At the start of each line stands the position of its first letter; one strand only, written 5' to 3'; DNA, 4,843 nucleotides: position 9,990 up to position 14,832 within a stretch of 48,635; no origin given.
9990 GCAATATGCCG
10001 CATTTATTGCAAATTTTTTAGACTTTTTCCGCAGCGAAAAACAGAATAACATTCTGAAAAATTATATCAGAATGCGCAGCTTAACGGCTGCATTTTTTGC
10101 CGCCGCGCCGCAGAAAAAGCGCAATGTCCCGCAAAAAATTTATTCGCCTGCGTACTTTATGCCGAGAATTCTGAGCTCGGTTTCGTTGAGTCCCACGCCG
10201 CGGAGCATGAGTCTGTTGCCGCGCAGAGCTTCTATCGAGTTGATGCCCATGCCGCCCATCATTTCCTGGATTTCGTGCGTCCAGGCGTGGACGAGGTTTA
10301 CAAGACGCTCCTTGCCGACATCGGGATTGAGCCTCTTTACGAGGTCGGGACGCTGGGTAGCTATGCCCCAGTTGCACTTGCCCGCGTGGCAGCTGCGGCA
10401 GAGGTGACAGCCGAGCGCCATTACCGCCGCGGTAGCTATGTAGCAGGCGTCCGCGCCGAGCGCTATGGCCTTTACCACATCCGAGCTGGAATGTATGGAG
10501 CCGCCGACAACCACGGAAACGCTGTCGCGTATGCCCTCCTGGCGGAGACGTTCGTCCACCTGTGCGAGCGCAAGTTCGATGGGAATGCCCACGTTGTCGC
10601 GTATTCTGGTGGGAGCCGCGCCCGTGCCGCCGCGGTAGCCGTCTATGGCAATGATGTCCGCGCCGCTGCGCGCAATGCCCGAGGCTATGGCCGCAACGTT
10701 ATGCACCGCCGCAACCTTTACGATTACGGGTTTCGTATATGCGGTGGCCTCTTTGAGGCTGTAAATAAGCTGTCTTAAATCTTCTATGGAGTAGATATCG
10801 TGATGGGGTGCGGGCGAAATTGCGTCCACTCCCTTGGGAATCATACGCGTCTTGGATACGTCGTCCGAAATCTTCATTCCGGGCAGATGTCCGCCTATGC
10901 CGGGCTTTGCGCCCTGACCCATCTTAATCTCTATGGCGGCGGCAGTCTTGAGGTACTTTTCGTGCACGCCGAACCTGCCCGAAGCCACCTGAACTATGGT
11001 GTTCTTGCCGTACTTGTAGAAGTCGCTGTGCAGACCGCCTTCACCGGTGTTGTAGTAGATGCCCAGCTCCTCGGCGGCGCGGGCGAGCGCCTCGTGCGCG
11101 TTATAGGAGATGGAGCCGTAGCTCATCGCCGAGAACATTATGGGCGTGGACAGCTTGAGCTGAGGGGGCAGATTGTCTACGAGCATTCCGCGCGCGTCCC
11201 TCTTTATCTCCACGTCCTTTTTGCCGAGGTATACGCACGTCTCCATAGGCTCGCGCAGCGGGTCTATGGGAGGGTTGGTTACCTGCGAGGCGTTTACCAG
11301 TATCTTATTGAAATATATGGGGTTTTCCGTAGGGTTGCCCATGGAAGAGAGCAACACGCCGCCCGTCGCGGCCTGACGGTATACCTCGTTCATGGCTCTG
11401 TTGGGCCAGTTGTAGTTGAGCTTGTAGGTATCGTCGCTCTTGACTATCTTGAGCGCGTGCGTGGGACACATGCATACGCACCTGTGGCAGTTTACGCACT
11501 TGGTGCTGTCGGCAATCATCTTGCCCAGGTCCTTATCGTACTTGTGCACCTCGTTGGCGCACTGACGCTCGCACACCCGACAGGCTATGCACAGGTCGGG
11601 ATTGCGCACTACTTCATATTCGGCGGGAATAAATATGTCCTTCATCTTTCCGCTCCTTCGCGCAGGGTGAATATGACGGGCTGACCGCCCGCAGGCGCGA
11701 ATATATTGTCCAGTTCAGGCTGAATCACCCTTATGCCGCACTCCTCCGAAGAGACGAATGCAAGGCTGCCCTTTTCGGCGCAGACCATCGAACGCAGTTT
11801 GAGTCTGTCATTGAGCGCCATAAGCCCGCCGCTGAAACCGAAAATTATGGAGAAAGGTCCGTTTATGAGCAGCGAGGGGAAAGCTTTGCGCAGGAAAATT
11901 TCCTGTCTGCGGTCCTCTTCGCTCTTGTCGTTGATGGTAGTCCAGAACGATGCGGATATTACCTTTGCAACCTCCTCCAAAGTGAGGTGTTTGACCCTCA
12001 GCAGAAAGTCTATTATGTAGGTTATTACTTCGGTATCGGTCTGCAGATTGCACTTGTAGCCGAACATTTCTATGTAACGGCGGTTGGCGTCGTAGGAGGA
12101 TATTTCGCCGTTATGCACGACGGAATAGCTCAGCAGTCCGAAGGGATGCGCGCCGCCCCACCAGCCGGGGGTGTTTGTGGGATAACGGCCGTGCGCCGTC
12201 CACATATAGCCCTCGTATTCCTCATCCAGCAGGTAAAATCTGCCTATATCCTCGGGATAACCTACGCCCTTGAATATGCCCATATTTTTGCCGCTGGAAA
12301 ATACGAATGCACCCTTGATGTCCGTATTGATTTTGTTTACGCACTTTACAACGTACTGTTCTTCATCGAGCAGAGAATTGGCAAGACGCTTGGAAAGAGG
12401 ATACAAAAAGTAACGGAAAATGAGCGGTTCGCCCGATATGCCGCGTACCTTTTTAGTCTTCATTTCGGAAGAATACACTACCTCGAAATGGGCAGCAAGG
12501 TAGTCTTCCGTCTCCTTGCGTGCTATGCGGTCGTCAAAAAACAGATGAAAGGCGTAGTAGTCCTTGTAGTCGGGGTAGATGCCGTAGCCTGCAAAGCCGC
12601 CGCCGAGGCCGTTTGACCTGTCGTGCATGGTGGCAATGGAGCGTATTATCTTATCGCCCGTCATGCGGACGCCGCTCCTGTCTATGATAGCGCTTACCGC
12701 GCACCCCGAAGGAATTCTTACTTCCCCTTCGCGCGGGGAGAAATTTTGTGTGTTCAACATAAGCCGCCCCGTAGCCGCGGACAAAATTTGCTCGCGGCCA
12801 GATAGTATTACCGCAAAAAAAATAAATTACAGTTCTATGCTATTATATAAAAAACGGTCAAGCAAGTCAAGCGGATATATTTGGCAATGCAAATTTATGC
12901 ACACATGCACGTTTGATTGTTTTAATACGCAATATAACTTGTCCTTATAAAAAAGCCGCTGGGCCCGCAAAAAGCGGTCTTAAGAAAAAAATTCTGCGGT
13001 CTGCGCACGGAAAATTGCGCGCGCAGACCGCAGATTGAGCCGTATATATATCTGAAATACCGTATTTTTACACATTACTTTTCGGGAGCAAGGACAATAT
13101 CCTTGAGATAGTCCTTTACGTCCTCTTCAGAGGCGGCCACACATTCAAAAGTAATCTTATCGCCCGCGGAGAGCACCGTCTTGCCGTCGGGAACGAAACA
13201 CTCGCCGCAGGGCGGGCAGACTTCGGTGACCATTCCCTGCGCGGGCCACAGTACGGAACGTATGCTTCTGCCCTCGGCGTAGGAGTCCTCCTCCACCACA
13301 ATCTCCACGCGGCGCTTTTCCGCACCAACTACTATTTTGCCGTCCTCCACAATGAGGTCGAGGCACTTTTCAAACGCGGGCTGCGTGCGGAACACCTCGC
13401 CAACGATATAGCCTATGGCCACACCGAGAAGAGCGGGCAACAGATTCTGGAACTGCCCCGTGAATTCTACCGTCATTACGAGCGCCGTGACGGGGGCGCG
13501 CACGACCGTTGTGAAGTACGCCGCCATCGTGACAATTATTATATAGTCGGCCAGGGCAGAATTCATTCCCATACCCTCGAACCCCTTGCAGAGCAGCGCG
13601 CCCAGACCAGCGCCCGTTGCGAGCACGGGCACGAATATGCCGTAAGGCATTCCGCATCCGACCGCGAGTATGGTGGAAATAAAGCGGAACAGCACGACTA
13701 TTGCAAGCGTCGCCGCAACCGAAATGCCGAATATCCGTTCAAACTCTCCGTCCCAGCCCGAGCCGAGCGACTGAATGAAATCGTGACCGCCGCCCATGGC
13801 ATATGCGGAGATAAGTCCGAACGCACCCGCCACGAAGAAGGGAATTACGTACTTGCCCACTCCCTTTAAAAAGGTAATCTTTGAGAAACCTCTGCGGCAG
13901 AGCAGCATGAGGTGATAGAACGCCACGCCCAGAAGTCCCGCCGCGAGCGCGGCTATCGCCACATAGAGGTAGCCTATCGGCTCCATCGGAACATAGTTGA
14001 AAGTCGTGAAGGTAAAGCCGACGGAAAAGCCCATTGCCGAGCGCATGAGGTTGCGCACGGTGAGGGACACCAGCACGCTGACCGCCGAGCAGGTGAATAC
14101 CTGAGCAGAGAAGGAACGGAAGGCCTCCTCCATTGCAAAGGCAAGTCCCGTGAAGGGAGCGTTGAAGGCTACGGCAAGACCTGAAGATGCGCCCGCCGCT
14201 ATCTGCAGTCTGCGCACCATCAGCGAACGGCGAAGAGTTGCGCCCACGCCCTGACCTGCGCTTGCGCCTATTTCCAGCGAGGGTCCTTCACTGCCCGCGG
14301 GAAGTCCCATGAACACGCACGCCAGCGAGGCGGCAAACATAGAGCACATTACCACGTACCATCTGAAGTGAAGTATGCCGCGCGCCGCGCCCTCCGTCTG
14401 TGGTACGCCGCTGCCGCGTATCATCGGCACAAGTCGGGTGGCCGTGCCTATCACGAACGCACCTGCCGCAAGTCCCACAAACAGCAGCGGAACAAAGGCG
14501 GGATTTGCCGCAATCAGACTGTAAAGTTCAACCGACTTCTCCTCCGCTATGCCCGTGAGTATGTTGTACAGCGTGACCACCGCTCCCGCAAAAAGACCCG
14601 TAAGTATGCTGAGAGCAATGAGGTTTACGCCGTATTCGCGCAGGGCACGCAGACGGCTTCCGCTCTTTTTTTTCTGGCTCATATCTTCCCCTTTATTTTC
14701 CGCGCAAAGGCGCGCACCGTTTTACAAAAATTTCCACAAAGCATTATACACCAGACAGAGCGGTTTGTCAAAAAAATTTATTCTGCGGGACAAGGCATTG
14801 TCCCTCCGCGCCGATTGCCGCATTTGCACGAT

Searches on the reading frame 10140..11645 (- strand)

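Call 12: search_protein_families(library=pfam, proteins=[window:10140-11645:-], max_evalue=0.001)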
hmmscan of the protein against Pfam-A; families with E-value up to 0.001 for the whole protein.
window:10140-11645:- (501 aa): 7 families
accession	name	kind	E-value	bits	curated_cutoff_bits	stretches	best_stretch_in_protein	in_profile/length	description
PF01645.23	Glu_synthase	-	1.6e-141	472.3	20.4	1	107-469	2-369/369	Conserved region in glutamate synthase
PF04898.20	Glu_syn_central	-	3.9e-14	53.1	22.8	2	312-480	133-271/277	Glutamate synthase central domain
PF01070.24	FMN_dh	-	5.4e-09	36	24.9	1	360-413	263-311/350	FMN-dependent dehydrogenase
PF00478.31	IMPDH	-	9.7e-07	28.5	25.6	1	313-403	152-235/345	IMP dehydrogenase / GMP reductase domain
PF12838.12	Fer4_7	-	5.9e-05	23.9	27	1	19-64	2-52/52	4Fe-4S dicluster domain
PF00037.32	Fer4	-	6.8e-05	22.9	21.1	1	46-66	4-24/24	4Fe-4S binding domain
PF13187.11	Fer4_9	-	0.00039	20.8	27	1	19-64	2-51/52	4Fe-4S dicluster domain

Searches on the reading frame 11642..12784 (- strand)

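Call 12: search_protein_families(library=pfam, proteins=[window:11642-12784:-], max_evalue=0.001)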
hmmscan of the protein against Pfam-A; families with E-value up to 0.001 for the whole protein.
window:11642-12784:- (380 aa): 3 families
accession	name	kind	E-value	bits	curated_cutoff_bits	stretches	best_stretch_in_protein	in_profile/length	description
PF00310.26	GATase_2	-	3.3e-10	39.7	19.9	1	118-240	124-247/420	Glutamine amidotransferases class-II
PF13522.11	GATase_6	-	4e-06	27.3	27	1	197-281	15-97/130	Glutamine amidotransferase domain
PF13537.11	GATase_7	-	0.0001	22.7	25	0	219-286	23-84/123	Glutamine amidotransferase domain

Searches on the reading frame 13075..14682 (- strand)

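Call 12: search_protein_families(library=pfam, proteins=[window:13075-14682:-], max_evalue=0.001)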
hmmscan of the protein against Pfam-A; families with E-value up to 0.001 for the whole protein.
window:13075-14682:- (535 aa): 2 families
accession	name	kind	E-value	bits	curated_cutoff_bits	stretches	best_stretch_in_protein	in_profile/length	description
PF00654.25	Voltage_CLC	-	7.9e-62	209.8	24.8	1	74-428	1-345/346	Voltage gated chloride channel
PF02080.26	TrkA_C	-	3.6e-05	24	27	1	459-526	2-70/71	TrkA-C domain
